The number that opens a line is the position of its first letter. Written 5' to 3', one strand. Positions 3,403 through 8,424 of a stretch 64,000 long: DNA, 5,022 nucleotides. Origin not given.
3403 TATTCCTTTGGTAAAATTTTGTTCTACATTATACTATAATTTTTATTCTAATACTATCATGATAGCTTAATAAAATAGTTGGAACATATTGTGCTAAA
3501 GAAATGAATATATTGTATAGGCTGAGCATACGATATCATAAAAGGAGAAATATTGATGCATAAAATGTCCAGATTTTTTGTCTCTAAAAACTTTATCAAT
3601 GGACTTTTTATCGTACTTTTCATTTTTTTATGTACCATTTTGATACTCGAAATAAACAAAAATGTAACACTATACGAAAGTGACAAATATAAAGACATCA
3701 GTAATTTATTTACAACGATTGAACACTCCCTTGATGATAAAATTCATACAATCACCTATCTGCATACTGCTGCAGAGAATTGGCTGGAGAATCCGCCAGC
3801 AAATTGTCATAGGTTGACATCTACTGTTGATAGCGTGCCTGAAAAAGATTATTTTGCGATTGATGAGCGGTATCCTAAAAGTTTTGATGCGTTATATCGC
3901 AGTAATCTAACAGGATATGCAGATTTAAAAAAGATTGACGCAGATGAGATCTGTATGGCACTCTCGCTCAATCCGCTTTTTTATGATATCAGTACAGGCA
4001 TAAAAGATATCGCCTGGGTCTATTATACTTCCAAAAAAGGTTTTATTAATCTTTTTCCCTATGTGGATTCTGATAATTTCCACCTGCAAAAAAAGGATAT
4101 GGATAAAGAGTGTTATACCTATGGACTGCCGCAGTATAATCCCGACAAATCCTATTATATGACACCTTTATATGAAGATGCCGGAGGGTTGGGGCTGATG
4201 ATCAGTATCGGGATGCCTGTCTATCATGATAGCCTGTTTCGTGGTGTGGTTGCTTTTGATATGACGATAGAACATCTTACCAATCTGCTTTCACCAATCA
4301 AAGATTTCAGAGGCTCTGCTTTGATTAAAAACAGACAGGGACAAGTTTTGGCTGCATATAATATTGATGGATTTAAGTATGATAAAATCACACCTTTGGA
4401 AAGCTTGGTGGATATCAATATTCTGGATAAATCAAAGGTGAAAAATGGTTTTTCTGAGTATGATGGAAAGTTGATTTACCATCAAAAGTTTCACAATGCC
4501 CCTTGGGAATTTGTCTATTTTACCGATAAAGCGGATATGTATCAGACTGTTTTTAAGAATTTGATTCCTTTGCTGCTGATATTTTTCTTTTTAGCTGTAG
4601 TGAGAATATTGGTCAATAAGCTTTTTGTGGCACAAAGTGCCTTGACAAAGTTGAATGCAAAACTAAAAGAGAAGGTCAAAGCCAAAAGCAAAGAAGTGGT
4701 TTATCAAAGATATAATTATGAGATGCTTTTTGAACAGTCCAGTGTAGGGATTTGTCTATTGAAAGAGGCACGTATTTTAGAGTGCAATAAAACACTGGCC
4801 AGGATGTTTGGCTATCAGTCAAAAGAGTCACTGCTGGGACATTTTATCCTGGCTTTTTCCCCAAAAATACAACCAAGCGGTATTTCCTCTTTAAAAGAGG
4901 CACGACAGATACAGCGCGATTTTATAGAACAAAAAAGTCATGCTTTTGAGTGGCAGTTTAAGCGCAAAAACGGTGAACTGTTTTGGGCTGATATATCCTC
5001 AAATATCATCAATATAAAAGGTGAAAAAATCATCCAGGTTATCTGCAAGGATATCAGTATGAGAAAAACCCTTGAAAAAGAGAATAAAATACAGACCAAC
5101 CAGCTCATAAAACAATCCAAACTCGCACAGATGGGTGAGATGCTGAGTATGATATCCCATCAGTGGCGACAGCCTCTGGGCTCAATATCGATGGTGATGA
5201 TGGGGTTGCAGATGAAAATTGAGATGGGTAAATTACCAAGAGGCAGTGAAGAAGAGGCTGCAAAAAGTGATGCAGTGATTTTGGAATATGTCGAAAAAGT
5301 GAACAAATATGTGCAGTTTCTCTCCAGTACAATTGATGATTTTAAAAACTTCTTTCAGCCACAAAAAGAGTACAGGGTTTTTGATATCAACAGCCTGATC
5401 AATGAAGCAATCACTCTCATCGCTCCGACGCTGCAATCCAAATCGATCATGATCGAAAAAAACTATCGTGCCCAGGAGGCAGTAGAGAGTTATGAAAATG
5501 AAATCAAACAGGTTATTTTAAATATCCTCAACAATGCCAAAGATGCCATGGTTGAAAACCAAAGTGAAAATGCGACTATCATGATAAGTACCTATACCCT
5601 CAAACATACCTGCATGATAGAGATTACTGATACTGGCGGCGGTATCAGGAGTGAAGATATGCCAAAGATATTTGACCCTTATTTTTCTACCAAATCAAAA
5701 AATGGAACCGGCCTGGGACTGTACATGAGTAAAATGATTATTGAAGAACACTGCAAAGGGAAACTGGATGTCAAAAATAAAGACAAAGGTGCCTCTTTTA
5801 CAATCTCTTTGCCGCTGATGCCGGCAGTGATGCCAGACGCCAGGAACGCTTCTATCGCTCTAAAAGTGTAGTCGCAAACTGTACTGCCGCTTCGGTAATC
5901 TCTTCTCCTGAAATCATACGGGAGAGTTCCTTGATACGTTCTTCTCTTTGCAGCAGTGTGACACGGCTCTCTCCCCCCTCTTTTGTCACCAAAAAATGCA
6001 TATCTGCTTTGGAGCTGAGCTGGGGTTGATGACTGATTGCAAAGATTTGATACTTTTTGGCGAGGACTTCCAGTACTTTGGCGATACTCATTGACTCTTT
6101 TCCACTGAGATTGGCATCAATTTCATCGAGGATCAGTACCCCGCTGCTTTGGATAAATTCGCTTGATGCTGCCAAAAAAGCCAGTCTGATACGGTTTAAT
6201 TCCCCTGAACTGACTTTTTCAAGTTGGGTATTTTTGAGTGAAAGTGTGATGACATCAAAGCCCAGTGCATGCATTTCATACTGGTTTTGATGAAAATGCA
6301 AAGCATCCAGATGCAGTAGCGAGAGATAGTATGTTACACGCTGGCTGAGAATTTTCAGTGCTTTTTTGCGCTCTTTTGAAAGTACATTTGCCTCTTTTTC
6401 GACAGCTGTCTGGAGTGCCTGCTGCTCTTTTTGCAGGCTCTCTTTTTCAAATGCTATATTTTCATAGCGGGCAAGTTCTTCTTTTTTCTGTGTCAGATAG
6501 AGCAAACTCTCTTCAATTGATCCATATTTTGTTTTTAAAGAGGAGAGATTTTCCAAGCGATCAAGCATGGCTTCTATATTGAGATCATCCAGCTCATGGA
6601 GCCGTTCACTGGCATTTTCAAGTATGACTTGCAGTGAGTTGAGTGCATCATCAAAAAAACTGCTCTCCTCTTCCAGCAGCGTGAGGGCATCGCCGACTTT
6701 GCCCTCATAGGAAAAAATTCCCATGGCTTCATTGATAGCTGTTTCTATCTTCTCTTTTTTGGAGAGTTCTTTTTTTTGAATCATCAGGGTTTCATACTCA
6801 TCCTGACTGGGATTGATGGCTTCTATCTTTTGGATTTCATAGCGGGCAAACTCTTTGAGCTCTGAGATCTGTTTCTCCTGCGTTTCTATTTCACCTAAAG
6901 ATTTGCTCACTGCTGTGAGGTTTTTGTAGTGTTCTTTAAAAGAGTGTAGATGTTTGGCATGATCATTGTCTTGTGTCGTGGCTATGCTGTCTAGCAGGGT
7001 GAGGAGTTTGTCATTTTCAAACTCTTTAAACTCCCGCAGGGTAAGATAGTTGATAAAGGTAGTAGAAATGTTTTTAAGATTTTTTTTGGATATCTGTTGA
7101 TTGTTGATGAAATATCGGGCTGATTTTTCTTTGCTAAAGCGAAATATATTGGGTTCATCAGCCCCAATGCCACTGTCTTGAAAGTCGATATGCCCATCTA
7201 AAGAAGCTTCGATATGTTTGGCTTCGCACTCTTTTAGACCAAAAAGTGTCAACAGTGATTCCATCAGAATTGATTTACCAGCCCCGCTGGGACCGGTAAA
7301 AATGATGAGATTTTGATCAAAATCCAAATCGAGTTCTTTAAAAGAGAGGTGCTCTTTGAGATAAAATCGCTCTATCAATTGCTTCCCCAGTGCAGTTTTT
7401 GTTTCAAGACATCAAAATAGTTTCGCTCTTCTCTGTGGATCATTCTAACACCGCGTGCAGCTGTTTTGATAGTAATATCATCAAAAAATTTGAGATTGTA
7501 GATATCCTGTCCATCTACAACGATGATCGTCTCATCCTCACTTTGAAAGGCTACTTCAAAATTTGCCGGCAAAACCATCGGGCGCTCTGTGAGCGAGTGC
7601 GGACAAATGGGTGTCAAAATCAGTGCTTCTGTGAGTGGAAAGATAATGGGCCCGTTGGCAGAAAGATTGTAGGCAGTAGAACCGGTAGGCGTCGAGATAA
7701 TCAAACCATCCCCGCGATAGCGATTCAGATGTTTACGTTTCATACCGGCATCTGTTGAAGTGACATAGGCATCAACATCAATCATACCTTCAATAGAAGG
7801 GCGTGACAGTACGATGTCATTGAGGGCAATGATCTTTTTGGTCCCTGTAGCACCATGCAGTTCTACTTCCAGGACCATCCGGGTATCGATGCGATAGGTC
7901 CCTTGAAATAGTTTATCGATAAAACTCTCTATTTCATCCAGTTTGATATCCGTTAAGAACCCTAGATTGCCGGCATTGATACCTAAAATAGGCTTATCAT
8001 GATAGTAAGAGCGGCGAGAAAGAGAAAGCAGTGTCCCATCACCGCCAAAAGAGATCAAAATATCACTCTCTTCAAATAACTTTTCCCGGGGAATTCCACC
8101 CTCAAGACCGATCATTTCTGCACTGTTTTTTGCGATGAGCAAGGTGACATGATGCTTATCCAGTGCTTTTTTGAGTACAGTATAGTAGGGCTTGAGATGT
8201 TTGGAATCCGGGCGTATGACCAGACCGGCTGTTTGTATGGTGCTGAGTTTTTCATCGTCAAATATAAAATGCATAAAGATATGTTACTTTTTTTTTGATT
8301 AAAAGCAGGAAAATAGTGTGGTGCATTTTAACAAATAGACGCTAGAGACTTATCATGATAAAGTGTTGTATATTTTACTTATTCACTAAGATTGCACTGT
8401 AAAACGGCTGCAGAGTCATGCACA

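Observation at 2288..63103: Highly iterated palindrome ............: 36 exact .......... copies in 64 kb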

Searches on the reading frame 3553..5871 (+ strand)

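Call 9: search_protein_families(library=ncbifam, proteins=[window:3553-5871:+], max_evalue=0.00001)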
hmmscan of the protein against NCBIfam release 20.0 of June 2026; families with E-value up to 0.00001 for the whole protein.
window:3553-5871:+ (772 aa): 65 families (the best 25 are shown)
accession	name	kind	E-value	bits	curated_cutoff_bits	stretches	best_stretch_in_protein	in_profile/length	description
NF008468.0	PRK11360.1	equivalog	1.5e-46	159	646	1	386-757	268-610/616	two-component system sensor histidine kinase AtoS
NF052574.1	HisKinEspCMyxo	equivalog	3.9e-34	117.9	1200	1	351-759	251-641/785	serine histidine kinase EspC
NF047874.1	MASE3_PAS_HK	subfamily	4.3e-34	118.3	560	1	299-755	171-625/655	MASE3 domain-containing sensor histidine kinase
NF007688.0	PRK10364.1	equivalog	2.1e-30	105.9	479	1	514-756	227-452/460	two-component system sensor histidine kinase ZraS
NF041777.1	sens_FixL_Rhizob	equivalog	2.4e-30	105.6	850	1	470-756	205-482/485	sensor protein FixL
NF046044.1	PnpS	equivalog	1.5e-25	90.1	400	1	604-754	239-390/390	two-component system histidine kinase PnpS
NF052573.1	HisKinEspAMyxo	equivalog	5.5e-25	87.5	1400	1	391-757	258-613/755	serine histidine kinase EspA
NF038348.1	T2SS_HK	subfamily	8.3e-23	80.6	450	1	593-755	414-573/574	histidine kinase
NF010411.0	PRK13837.1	equivalog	1.2e-22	79.8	647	1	570-764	479-684/828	two-component system VirA-like sensor kinase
NF047497.1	HK_LIC_12097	equivalog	4e-21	75.2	500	1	489-755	116-366/367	LIC_12097 family sensor histidine kinase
TIGR02938.1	nifL_nitrog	equivalog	1.7e-20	73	242.45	1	492-743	239-481/494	nitrogen fixation negative regulator NifL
NF010076.0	PRK13557.1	subfamily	4.3e-19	68.3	631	1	407-753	54-392/540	histidine kinase famiy protein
NF047794.1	HisKinPtgB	equivalog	8.7e-19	67.2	1000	1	497-740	412-639/656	two-component system sensor histidine kinase PgtB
NF040750.1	tetrathio_HK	equivalog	2.2e-18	66.1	750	1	509-744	320-542/555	tetrathionate respiration histidine kinase TtrS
NF006800.0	PRK09303.1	equivalog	2.3e-18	66.3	342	1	515-757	141-379/383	histidine kinase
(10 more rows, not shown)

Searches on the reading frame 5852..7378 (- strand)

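Call 9: search_protein_families(library=ncbifam, proteins=[window:5852-7378:-], max_evalue=0.00001)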
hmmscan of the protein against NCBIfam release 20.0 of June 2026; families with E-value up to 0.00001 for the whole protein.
window:5852-7378:- (508 aa): 9 families
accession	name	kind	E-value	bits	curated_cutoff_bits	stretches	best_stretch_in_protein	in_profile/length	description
TIGR00634.1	recN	equivalog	2.5e-57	195.1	407.85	1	1-507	1-562/563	DNA repair protein RecN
NF008121.0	PRK10869.1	equivalog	3e-32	111.9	418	1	82-506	98-551/553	DNA repair protein RecN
NF002244.0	PRK01156.1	equivalog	4.4e-08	31.7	847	0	141-475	560-893/895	DNA double-strand break repair ATPase Rad50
TIGR02857.1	CydD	equivalog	2.1e-07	30.3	435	0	387-460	457-525/529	thiol reductant ABC exporter subunit CydD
TIGR02673.1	FtsE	equivalog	6.4e-07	29.2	264.85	0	5-43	10-49/214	cell division ATP-binding protein FtsE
TIGR02315.1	ABC_phnC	equivalog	1.5e-06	27.8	266.1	0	4-131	9-132/243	phosphonate ABC transporter ATP-binding protein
NF040873.1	AztA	equivalog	1.7e-06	27.7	220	0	380-461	111-188/191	zinc ABC transporter ATP-binding protein AztA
TIGR00972.1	3a0107s01c2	equivalog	6.6e-06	25.6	343.2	0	6-81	10-80/248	phosphate ABC transporter ATP-binding protein PstB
TIGR03411.1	urea_trans_UrtD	equivalog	7.5e-06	25.8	304.1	0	385-468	135-218/242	urea ABC transporter ATP-binding protein UrtD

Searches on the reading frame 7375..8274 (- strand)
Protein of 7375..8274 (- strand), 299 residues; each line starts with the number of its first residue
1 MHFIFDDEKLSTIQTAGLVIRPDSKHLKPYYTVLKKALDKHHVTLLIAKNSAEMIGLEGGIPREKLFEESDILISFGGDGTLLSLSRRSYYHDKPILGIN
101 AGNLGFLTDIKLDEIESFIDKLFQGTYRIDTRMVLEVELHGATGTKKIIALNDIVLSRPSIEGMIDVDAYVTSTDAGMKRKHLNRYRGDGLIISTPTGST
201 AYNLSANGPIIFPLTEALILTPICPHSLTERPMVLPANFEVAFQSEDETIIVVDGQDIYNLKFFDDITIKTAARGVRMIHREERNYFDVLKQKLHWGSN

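Call 9: search_protein_families(library=ncbifam, proteins=[window:7375-8274:-], max_evalue=0.00001)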
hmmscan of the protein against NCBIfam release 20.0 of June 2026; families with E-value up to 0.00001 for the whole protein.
window:7375-8274:- (299 aa): 18 families
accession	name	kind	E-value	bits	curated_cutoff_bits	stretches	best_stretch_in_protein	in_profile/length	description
NF010679.0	PRK14077.1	equivalog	8.4e-91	304.3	343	1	10-297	7-286/287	NAD(+) kinase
NF002306.0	PRK01231.1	equivalog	3.1e-67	226.8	316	1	12-298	7-293/299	NAD(+) kinase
NF002521.0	PRK01911.1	equivalog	1e-64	218.8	309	1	58-298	53-288/292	NAD kinase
NF002561.0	PRK02155.1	equivalog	1.2e-63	215.1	371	1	13-297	6-288/297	NAD kinase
NF003391.0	PRK04539.1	equivalog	7.3e-56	189.5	470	1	14-298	6-293/296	inorganic polyphosphate/ATP-NAD kinase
NF002893.0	PRK03378.1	equivalog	1.5e-54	185.3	386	1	12-298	4-289/292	NAD(+) kinase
NF002731.0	PRK02645.1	equivalog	7e-49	166.9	312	1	19-298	9-294/305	NAD(+) kinase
NF010677.0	PRK14075.1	equivalog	1.7e-47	162.2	260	1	69-297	42-253/257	NAD(+) kinase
NF010678.0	PRK14076.1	equivalog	7e-47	160.6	493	1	4-294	282-567/570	bifunctional NADP phosphatase/NAD kinase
NF002732.0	PRK02649.1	equivalog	1.9e-46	159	348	1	68-297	67-292/305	NAD(+) kinase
NF002579.0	PRK02231.1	equivalog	6.2e-46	157.1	459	1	10-298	9-298/301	NAD(+) kinase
NF002892.0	PRK03372.1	equivalog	7.1e-46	156.9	299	1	61-294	61-292/312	NAD kinase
NF002984.0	PRK03708.1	equivalog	8.9e-45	153.2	326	1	69-293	57-272/277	NAD(+) kinase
NF002255.0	PRK01185.1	subfamily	1.2e-43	149.2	304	1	17-294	4-265/271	NAD(+) kinase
NF003424.0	PRK04885.1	equivalog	1.1e-29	103.4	220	1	68-290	34-256/265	NAD kinase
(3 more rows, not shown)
